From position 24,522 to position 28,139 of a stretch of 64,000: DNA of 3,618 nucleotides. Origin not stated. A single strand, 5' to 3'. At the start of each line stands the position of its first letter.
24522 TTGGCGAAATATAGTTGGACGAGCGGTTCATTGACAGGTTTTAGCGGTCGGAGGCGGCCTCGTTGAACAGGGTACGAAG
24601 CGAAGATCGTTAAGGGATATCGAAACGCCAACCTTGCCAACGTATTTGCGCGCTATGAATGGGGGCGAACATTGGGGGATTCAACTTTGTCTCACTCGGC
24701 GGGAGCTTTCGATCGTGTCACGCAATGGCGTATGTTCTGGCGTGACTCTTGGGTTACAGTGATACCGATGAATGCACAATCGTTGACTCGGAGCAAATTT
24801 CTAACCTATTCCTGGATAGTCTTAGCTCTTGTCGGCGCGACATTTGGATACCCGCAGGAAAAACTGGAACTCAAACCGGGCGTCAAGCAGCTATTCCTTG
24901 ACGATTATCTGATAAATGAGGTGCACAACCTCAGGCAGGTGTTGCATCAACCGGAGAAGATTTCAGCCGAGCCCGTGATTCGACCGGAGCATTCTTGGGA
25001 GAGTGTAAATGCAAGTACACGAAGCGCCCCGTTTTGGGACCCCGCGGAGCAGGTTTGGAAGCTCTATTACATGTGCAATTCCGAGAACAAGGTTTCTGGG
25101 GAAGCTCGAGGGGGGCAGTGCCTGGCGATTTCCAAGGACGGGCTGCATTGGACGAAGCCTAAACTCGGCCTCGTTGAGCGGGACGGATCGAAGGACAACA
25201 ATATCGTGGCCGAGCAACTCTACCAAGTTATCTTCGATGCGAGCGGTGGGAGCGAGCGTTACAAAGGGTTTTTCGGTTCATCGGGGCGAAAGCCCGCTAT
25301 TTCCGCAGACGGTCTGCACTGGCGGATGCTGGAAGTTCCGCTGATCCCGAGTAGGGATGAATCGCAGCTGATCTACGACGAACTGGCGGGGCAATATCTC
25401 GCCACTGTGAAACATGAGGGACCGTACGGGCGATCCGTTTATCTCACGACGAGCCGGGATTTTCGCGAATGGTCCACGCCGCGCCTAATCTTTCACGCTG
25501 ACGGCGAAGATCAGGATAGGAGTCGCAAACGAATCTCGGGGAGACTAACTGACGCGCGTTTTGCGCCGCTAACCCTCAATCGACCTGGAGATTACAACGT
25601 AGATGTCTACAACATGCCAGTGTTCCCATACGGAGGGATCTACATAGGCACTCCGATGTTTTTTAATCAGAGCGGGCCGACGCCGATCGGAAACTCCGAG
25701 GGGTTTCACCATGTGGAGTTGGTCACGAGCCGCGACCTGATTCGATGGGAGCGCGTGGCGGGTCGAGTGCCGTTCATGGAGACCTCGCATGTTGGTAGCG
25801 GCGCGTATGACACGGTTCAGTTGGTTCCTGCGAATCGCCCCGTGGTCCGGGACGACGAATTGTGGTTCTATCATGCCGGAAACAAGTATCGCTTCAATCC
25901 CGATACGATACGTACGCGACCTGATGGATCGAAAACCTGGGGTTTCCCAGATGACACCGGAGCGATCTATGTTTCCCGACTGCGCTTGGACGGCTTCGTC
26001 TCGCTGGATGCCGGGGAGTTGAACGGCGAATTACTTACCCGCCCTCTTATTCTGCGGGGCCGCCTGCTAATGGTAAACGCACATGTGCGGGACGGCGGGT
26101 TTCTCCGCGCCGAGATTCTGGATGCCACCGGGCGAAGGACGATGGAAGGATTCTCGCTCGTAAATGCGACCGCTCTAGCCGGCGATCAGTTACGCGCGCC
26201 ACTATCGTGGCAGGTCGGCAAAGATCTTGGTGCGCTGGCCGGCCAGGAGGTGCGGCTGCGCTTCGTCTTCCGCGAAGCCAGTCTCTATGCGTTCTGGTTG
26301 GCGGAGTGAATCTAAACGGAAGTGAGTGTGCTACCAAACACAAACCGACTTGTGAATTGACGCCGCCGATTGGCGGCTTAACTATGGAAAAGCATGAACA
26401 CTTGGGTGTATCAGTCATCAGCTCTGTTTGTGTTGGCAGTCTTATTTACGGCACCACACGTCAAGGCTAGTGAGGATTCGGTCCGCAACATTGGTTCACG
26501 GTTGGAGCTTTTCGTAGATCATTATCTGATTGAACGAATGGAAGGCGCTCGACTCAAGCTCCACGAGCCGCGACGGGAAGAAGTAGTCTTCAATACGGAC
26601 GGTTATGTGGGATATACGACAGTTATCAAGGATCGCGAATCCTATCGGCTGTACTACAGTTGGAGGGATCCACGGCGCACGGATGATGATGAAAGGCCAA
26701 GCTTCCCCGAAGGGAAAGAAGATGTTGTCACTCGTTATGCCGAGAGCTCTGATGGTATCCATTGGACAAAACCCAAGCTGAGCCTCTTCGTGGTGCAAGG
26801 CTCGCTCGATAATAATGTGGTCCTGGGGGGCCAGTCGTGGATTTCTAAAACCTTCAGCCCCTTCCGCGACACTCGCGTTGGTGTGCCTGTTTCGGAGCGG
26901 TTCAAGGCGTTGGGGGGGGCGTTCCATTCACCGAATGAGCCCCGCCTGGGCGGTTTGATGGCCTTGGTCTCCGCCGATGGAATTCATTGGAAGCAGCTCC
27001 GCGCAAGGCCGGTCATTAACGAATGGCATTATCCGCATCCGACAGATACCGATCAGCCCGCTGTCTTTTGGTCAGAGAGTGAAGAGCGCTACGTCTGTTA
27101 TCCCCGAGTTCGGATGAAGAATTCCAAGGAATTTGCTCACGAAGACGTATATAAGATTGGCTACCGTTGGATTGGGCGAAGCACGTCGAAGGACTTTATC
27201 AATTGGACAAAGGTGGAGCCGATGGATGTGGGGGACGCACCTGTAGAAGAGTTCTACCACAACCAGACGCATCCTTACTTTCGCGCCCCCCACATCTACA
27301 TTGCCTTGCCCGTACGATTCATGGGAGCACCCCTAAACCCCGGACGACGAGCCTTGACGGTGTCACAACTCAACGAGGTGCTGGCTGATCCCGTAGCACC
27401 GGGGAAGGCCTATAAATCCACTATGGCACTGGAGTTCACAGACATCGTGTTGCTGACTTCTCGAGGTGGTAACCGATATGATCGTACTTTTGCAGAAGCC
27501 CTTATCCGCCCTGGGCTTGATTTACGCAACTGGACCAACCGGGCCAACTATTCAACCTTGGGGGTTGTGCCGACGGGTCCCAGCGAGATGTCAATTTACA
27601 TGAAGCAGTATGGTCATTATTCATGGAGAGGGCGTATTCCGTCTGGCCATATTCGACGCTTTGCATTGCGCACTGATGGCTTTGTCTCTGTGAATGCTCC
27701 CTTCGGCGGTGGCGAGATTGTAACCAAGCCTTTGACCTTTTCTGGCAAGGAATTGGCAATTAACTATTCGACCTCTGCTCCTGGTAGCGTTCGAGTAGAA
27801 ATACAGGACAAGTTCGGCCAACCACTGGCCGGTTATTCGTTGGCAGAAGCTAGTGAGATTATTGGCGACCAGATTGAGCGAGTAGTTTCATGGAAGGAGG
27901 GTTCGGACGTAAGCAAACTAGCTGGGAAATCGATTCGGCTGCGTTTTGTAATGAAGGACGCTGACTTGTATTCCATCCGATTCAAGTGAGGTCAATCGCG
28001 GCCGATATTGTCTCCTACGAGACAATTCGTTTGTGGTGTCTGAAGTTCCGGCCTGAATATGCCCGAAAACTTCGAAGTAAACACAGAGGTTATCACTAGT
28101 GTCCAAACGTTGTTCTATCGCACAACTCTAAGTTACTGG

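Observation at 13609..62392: Hyper-expanded family of secreted Asp-box beta-propeller proteins with a near-invariant C-terminus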

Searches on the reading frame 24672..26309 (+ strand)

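Call 4: search_protein_families(library=pfam, proteins=[window:24672-26309:+], max_evalue=1)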
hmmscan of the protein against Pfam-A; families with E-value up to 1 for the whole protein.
window:24672-26309:+ (545 aa): 2 families
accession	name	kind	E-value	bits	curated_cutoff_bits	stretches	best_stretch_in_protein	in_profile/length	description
PF24067.1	Beta-prop_BT_1020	-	0.0032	17.6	27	0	241-275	65-99/236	BT_1020-like, N-terminal beta propeller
PF22253.2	DUF6948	-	0.22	12.1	27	0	346-376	24-53/85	Domain of unknown function (DUF6948)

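Call 5: search_protein_families(library=ncbifam, proteins=[window:24672-26309:+], max_evalue=1)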
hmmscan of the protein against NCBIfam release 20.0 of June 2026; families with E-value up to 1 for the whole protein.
window:24672-26309:+ (545 aa): 0 families

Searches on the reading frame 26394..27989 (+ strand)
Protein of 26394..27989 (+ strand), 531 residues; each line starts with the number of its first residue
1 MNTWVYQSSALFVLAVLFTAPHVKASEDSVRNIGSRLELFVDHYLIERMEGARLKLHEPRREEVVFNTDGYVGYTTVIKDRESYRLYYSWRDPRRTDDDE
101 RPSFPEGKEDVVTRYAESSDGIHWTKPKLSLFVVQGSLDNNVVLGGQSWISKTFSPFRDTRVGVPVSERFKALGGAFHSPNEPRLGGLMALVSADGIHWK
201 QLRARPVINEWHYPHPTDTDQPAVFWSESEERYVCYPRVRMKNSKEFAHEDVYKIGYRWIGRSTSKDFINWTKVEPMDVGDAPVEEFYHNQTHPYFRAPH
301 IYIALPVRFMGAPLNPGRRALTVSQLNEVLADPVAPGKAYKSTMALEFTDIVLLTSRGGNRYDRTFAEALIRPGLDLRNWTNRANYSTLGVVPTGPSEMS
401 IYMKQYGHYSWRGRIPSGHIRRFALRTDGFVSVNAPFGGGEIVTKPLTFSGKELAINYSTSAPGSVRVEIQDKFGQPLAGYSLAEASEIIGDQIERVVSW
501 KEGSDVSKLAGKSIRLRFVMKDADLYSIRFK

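Call 4: search_protein_families(library=pfam, proteins=[window:26394-27989:+], max_evalue=1)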
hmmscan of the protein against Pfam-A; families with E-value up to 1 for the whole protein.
window:26394-27989:+ (531 aa): 1 family
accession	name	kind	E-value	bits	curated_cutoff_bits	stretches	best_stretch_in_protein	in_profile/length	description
PF23832.1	DUF7202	-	0.21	12.3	27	1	211-260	3-51/70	Domain of unknown function (DUF7202)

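Call 5: search_protein_families(library=ncbifam, proteins=[window:26394-27989:+], max_evalue=1)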
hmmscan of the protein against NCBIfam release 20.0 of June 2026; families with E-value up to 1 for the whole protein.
window:26394-27989:+ (531 aa): 0 families

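Call 24: find_encoding_contigs(protein=window:26394-27989:+, flank=10000, max_places=6)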
Protein window:26394-27989:+ (531 aa): no gene with exactly this product is on record in the collection.
